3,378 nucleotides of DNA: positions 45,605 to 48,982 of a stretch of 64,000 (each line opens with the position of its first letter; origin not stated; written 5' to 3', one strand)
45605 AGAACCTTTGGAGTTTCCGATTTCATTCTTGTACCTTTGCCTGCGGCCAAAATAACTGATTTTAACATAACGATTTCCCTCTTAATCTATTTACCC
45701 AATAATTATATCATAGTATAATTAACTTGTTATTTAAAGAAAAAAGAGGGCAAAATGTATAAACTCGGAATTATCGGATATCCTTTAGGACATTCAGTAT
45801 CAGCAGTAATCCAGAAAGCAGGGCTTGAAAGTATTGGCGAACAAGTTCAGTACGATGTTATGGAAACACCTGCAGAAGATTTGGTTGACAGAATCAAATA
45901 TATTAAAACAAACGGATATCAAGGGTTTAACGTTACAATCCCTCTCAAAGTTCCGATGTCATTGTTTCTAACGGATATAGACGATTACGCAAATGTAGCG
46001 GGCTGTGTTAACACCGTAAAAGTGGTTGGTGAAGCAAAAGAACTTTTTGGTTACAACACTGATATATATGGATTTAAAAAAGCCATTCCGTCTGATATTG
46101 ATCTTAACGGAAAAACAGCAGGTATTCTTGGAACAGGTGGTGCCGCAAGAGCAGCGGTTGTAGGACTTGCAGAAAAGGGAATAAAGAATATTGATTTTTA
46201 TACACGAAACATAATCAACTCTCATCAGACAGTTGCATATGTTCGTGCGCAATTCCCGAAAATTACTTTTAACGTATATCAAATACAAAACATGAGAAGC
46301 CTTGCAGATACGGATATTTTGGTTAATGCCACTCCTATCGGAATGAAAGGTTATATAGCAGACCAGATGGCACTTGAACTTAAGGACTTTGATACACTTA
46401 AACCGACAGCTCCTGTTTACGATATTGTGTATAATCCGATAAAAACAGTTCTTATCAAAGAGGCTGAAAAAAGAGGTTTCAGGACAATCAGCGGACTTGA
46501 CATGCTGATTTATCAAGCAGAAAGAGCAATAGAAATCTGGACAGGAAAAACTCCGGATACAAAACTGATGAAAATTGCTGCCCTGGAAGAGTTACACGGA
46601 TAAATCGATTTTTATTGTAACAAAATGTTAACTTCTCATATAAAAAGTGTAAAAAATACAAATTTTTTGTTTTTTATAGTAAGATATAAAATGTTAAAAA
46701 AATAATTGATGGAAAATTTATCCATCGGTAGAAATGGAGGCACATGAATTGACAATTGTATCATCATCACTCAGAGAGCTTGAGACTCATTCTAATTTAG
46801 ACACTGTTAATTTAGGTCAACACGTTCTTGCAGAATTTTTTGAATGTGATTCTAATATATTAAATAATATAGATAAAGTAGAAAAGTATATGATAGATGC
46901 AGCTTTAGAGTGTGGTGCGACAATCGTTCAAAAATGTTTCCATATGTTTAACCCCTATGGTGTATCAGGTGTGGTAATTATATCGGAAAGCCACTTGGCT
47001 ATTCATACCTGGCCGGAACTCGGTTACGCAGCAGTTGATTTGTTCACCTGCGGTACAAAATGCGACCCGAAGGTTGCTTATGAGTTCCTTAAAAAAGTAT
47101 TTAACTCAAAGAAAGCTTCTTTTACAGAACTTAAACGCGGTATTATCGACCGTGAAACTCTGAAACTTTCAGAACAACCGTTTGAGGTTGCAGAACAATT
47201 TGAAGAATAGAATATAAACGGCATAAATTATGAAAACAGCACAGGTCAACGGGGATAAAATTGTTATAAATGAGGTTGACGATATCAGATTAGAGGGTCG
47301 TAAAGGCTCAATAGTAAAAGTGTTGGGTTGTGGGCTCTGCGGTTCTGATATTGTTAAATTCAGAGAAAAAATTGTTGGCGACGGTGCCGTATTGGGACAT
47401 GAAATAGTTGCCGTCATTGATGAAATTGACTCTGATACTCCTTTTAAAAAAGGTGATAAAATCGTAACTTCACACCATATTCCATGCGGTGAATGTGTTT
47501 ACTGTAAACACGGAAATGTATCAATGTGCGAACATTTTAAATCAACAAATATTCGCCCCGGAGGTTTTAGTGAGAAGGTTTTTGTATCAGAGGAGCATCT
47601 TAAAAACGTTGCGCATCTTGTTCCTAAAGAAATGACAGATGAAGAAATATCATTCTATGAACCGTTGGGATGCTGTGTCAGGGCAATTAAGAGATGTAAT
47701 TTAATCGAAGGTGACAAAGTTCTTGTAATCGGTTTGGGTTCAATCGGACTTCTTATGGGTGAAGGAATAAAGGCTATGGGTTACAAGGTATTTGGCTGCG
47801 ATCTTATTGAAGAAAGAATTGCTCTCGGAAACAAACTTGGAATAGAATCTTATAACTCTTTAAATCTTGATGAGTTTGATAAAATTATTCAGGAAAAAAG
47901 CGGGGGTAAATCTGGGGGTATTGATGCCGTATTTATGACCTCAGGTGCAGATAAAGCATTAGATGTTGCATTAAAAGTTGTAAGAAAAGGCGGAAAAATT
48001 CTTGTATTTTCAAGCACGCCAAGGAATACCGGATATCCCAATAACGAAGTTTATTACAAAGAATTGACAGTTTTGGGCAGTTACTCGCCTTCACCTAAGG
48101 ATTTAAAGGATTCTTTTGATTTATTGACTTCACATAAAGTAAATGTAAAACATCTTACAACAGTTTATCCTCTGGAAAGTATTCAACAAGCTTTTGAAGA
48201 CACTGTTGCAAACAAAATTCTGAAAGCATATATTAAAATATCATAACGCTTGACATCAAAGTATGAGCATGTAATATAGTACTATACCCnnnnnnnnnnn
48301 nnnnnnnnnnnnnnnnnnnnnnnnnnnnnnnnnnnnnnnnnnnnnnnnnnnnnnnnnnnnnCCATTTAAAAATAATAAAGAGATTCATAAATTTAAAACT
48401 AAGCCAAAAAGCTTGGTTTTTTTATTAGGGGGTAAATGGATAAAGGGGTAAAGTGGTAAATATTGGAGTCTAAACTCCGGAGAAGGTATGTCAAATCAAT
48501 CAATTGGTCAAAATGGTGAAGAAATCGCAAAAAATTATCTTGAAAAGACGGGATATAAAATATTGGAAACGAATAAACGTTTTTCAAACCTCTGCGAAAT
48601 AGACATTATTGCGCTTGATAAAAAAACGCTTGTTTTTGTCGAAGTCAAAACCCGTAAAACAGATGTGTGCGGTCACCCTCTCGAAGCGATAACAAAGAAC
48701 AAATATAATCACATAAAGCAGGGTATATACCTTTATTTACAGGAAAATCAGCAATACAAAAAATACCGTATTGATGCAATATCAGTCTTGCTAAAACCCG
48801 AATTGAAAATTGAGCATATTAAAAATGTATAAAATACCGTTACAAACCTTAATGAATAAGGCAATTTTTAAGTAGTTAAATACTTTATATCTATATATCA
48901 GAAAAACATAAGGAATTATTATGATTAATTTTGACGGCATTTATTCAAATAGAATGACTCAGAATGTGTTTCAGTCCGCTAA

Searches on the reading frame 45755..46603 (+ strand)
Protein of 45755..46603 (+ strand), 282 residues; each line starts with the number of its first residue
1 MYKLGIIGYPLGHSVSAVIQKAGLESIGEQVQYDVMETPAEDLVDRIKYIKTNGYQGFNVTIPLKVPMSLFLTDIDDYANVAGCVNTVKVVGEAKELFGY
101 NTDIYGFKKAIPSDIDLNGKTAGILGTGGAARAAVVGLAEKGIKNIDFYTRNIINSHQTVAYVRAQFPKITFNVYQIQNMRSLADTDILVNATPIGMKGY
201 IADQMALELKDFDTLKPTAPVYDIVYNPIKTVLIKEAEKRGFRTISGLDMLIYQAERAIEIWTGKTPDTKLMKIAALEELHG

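Call 20: search_protein_families(library=pfam, proteins=[window:45755-46603:+], max_evalue=0.0001)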
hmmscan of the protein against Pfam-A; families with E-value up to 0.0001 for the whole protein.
window:45755-46603:+ (282 aa): 2 families
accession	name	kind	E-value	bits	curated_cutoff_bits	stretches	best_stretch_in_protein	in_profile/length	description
PF08501.16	Shikimate_dh_N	-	1.3e-17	64.3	27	1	6-88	1-83/83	Shikimate dehydrogenase substrate binding domain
PF18317.6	SDH_C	-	2.8e-11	43.4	25.8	1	247-273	1-27/31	Shikimate 5'-dehydrogenase C-terminal domain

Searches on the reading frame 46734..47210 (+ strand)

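Call 11: search_protein_families(library=pfam, proteins=[window:46734-47210:+], max_evalue=0.01)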
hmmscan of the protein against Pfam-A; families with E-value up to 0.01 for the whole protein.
window:46734-47210:+ (158 aa): 1 family
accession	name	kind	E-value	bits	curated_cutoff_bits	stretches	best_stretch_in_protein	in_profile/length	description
PF02675.21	AdoMet_dc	-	7.9e-41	139.2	25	1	30-136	1-107/107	S-adenosylmethionine decarboxylase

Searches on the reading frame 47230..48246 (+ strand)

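Call 20: search_protein_families(library=pfam, proteins=[window:47230-48246:+], max_evalue=0.0001)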
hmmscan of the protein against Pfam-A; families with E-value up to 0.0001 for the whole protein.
window:47230-48246:+ (338 aa): 3 families
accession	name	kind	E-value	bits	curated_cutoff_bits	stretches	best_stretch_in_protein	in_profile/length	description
PF00107.32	ADH_zinc_N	-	1.4e-18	67.6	31.8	1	172-300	2-128/129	Zinc-binding dehydrogenase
PF08240.17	ADH_N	-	4.2e-17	62.7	23.5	1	27-124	5-99/104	Alcohol dehydrogenase GroES-like domain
PF13602.12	ADH_zinc_N_2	-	3e-06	28.6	27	1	227-324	20-122/134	Zinc-binding dehydrogenase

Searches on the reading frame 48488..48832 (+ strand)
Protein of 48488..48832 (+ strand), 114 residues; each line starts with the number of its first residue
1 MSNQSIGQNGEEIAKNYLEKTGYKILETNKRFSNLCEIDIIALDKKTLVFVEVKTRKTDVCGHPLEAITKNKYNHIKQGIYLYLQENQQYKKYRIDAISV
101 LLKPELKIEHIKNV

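Call 20: search_protein_families(library=pfam, proteins=[window:48488-48832:+], max_evalue=0.0001)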
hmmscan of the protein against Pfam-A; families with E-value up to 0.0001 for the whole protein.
window:48488-48832:+ (114 aa): 2 families
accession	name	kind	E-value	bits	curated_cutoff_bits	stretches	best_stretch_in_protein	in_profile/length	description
PF02021.23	UPF0102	-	6.1e-24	84.6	23.6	1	10-100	1-80/80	Uncharacterised protein family UPF0102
PF08378.17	NERD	-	1.1e-07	32.8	22.1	1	7-79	2-76/111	Nuclease-related domain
